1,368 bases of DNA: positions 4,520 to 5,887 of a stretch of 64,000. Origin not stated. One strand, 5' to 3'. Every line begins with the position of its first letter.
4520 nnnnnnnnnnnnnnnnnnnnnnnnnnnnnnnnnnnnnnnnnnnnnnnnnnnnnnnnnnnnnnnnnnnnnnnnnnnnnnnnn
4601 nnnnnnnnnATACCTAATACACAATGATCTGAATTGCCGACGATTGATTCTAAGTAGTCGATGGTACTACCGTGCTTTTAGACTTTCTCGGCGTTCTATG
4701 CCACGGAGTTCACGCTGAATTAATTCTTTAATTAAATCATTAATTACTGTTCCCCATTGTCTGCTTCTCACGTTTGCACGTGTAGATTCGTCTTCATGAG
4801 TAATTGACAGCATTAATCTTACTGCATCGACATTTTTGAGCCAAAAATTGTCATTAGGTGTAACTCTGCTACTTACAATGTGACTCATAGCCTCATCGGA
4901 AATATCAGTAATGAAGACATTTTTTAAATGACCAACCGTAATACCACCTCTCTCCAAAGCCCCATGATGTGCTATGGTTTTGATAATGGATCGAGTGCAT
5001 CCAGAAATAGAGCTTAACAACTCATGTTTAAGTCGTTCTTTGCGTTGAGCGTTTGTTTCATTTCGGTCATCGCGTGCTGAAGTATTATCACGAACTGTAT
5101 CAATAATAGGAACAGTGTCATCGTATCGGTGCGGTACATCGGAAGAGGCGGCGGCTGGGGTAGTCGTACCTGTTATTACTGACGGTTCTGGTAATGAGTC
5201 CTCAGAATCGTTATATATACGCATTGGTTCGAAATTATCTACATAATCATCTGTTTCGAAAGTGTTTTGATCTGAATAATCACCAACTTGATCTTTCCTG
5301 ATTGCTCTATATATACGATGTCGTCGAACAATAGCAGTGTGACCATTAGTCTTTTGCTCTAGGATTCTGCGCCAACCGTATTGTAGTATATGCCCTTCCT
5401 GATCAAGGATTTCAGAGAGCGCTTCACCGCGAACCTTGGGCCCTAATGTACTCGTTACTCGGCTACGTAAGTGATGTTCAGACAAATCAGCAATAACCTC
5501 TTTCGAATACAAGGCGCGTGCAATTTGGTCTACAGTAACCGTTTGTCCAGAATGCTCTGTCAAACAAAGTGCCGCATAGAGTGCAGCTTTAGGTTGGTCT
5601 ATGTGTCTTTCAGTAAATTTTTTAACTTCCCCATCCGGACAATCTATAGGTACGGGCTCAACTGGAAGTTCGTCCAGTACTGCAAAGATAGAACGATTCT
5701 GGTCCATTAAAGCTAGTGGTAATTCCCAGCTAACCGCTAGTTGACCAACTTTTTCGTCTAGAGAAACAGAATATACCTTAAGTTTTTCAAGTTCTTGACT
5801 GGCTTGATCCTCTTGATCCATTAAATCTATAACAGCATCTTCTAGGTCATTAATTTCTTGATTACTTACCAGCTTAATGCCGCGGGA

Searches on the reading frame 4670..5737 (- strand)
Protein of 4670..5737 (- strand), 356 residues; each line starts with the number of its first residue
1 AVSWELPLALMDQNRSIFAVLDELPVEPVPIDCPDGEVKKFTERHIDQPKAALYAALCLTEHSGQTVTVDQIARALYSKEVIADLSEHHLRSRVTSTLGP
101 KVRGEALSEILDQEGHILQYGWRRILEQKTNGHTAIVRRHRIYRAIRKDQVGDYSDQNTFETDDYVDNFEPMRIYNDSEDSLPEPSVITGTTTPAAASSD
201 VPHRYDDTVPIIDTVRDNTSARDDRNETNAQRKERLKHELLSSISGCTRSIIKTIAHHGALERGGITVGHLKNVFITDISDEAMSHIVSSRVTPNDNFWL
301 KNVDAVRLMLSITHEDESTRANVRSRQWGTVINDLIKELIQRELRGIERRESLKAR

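Call 56: predict_structure(alignment_id=A3)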
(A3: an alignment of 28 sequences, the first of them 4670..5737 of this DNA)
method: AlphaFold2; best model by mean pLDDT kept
length: 356 residues; sequences in the alignment: 28
mean_pLDDT: 74.8   pTM: 0.42
mean pLDDT of the five models: 74.8, 74.5, 74.1, 71.2, 71.1
residues with pLDDT >= 90: 106; 70-90: 136; 50-70: 39; < 50: 75
segments of 3 or more residues with pLDDT < 50: 1-12, 158-220
pLDDT, mean of each block of 10 residues (from residue 1): 44 66 81 63 66 90 91 89 87 83 77 92 85 83 92 61 38 33 35 37 40 42 77 92 94 91 85 86 78 76 93 88 86 94 92 92
secondary structure, 60 per line:
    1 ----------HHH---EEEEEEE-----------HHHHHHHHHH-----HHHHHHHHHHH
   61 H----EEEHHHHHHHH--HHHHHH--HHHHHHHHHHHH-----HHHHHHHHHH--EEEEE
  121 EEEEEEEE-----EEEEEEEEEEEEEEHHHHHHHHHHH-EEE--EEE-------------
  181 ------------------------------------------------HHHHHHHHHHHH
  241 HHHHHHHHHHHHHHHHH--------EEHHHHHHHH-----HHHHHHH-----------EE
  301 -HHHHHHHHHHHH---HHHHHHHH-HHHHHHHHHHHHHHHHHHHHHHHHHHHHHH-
elements in order: E17-23 H35-44 H50-61 E66-68 H69-76 H79-84 H87-98 H104-113 E116-128 E134-147 H148-158 E160-162 E165-167 H229-257 H268-275 H281-287 H302-313 H317-324 H326-355

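Call 58: fold_search(model_id=the predicted structure, library=pdb)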
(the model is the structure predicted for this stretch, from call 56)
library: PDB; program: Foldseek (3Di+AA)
matches with E <= 10: 284; with E <= 0.001: 0
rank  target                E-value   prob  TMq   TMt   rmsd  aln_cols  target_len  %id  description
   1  3r0a_A                1.3e-01  0.69  0.14  0.35  11.8       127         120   14  Possible transcriptional regulator from Methanosarcina mazei Go1 (gi 21227196) (released 2011-03-23)
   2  6j0e_A                2.0e-01  0.33  0.13  0.28  12.2       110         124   17  Structures of two ArsR As(III)-responsive repressors: implications for the mechanism of derepression (released 2019-07-03)
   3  3r0a_B                2.4e-01  0.54  0.14  0.34  11.9       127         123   15  Possible transcriptional regulator from Methanosarcina mazei Go1 (gi 21227196) (released 2011-03-23)
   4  7rcx                  5.9e-01  0.06  0.09  0.04  21.9       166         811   10  Crystal structure of C. difficile penicillin-binding protein 2 in apo form (released 2022-03-23)
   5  6i71_A                8.7e-01  0.14  0.11  0.12   9.5       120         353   15  Structure of Fragaria ananassa O-methyltransferase in complex with S-adenosylhomocysteine (released 2019-11-27)
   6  3p9i_A                1.1e+00  0.30  0.14  0.14   7.8       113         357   15  Crystal structure of perennial ryegrass LpOMT1 complexed with S-adenosyl-L-homocysteine and sinapaldehyde (released 2011-01-12)
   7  6i70_A                1.1e+00  0.14  0.11  0.11   9.6       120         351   12  Structure of Fragaria ananassa O-methyltransferase - apo form (released 2019-11-27)
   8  4ets_B                1.3e+00  0.14  0.10  0.20  11.9        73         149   14  Crystal structure of Campylobacter jejuni ferric uptake regulator (released 2012-06-20)
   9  8f2r_G                1.3e+00  0.14  0.16  0.25  17.3       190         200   14  Human CCC complex (released 2023-05-24)
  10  1y7u_A                1.6e+00  0.41  0.07  0.15   1.3        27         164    7  Crystal Structure of Acyl-Coa hydrolase from Bacillus cereus (released 2005-01-25)
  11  9bdv_B                1.8e+00  0.07  0.08  0.10  12.8        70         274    8  NF-kappaB RelA homo-dimer bound to TA-centric kappaB DNA (released 2024-04-24)
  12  4b7b                  1.8e+00  0.06  0.07  0.07  10.6        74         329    8  Eg5-3 (released 2013-07-31)
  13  2ess                  1.9e+00  0.07  0.09  0.12  12.1       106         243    8  Crystal structure of an acyl-ACP thioesterase (NP_810988.1) from Bacteroides thetaiotaomicron VPI-5482 at 1.90 A resolut (released 2006-03-28)
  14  8c0t                  2.0e+00  0.03  0.09  0.10  17.2       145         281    6  NRS 1.2: Fluorescent Sensors for Imaging Interstitial Calcium (released 2023-11-15)
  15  6fdg_A                2.2e+00  0.07  0.09  0.16  12.6       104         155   10  Novel crystal structure of DHNA-CoA Thioesterase from Staphylococcus aureus (released 2018-02-21)
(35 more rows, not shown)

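Call 62: fold_search(model_id=the predicted structure, library=viral)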
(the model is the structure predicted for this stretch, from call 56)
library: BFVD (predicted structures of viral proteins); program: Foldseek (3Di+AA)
matches with E <= 10: 306; with E <= 0.001: 0
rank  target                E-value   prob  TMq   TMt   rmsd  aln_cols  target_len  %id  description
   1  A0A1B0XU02            1.2e-01  0.41  0.13  0.18  12.4       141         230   11  (no name in the UniProt tables at hand)
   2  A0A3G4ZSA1            1.9e-01  0.14  0.12  0.09  14.3       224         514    7  Transposase [Edafosvirus sp.]
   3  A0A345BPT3            2.1e-01  0.57  0.13  0.37   6.6       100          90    9  (no name in the UniProt tables at hand)
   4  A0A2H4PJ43            2.4e-01  0.08  0.11  0.10  20.1       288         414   12  (no name in the UniProt tables at hand)
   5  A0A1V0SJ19            4.1e-01  0.09  0.10  0.19  15.7       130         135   10  Copper amine oxidase [Klosneuvirus KNV1]
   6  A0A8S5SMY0            4.6e-01  0.07  0.12  0.15  29.1       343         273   10  Helix-turn-helix domain protein [Myoviridae sp. ctPoO4]
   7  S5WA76                5.2e-01  0.05  0.08  0.15  19.7       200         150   10  (no name in the UniProt tables at hand)
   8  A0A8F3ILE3            6.1e-01  0.16  0.10  0.29  15.6       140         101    9  (no name in the UniProt tables at hand)
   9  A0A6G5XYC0            6.1e-01  0.06  0.11  0.17  15.1       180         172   13  (no name in the UniProt tables at hand)
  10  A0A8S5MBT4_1          6.1e-01  0.05  0.08  0.04  29.2       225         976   12  Tail protein [Siphoviridae sp. ctG7D9]
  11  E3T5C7                6.5e-01  0.06  0.11  0.10  15.0       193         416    7  Putative transposase [Cafeteria roenbergensis virus (strain BV-PW1)]
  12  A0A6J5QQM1            6.5e-01  0.06  0.08  0.04  19.5       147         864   12  Uncharacterized protein [uncultured Caudovirales phage]
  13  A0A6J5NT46            6.5e-01  0.03  0.08  0.10  21.0       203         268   15  Essential recombination function protein [uncultured Caudovirales phage]
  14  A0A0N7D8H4            6.8e-01  0.09  0.12  0.22  14.8       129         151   12  (no name in the UniProt tables at hand)
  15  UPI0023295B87         7.2e-01  0.08  0.12  0.23  17.0       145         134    8  (no name look-up for this kind of identifier)
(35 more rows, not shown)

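Call 85: search_solved_structures(query=A3, max_evalue=10, show_alignments=2)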
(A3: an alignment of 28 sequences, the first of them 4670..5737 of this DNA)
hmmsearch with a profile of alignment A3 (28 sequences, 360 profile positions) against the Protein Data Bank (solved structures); distinct sequences matched with E-value up to 10: 6.
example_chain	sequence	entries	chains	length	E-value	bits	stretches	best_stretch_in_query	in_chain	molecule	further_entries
5eri_A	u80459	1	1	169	0.18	14.4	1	264-315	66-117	MarR family transcriptional regulator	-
9smn_E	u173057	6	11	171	0.28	13.7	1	218-271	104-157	BRCA1-A complex subunit RAP80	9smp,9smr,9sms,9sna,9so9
9cuy_X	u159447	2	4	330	0.29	13.7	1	202-270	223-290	Hub protein | Tail protein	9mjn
4d4e_A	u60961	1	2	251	0.73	12.4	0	243-317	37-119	ARMADILLO REPEAT PROTEIN ARM00016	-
7x34_C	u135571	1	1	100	1.1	11.7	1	210-276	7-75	Zuotin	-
2dfs_A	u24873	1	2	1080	6.1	9.3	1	121-293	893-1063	Myosin-5A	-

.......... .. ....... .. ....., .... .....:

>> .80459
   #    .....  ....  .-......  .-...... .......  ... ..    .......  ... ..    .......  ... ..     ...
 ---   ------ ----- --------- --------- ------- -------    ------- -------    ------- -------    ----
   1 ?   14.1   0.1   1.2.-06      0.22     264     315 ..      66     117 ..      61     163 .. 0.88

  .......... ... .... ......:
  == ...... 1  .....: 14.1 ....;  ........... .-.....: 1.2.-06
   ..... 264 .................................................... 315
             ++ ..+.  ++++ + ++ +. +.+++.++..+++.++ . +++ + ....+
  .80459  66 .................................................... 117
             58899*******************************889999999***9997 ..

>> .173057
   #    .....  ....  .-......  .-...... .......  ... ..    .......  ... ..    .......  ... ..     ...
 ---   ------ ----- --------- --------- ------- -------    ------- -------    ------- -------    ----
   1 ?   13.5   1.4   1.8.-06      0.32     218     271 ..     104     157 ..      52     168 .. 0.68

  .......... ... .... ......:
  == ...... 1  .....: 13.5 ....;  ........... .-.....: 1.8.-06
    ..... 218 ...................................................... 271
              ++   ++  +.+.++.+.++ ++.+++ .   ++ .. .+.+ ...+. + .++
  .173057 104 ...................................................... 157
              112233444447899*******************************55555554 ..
